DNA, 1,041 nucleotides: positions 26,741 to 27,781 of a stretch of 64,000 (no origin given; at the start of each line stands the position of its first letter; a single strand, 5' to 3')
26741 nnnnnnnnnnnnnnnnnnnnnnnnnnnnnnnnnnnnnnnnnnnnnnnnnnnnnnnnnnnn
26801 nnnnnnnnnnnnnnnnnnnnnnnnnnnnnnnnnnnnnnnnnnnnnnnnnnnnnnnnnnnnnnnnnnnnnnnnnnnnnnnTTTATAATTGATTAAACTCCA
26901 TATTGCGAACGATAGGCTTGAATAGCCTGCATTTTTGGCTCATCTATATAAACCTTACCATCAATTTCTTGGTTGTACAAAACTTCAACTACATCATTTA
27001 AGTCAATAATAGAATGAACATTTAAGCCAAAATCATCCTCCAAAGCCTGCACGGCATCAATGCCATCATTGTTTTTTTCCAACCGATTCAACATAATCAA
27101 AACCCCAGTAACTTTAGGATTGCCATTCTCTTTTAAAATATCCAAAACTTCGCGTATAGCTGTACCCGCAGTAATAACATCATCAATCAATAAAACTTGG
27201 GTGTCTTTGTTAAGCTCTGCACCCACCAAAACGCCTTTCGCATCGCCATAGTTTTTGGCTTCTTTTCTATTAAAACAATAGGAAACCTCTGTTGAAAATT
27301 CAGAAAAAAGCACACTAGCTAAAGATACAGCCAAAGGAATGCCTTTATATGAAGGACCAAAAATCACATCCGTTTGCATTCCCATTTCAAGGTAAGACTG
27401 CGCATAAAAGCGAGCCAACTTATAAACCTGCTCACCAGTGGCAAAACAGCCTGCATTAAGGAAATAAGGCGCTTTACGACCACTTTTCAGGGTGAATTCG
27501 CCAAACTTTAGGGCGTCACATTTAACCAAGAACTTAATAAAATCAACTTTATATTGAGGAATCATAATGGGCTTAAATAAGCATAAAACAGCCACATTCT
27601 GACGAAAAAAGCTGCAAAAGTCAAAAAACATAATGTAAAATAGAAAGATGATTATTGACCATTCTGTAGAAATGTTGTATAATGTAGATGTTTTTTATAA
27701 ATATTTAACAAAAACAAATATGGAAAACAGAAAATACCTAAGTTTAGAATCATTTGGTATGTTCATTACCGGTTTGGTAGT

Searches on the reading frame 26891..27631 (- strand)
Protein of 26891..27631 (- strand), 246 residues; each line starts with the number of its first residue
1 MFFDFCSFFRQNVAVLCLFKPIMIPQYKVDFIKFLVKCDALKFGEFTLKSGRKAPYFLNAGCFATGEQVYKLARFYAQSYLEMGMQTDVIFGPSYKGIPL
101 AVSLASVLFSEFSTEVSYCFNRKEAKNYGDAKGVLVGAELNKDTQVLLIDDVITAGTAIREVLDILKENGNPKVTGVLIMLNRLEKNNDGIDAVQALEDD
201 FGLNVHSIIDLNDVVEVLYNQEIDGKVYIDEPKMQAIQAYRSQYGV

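Call 9: search_protein_families(library=pfam, proteins=[window:26891-27631:-], max_evalue=0.001)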
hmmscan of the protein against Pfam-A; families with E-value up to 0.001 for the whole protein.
window:26891-27631:- (246 aa): 1 family
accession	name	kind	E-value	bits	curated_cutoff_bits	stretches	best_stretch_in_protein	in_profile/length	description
PF00156.33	Pribosyltran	-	5.6e-14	52.2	26.3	1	69-185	11-128/158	Phosphoribosyl transferase domain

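Call 71: find_encoding_contigs(protein=window:26891-27631:-, flank=10000, max_places=6)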
Protein window:26891-27631:- (246 aa): no gene with exactly this product is on record in the collection.
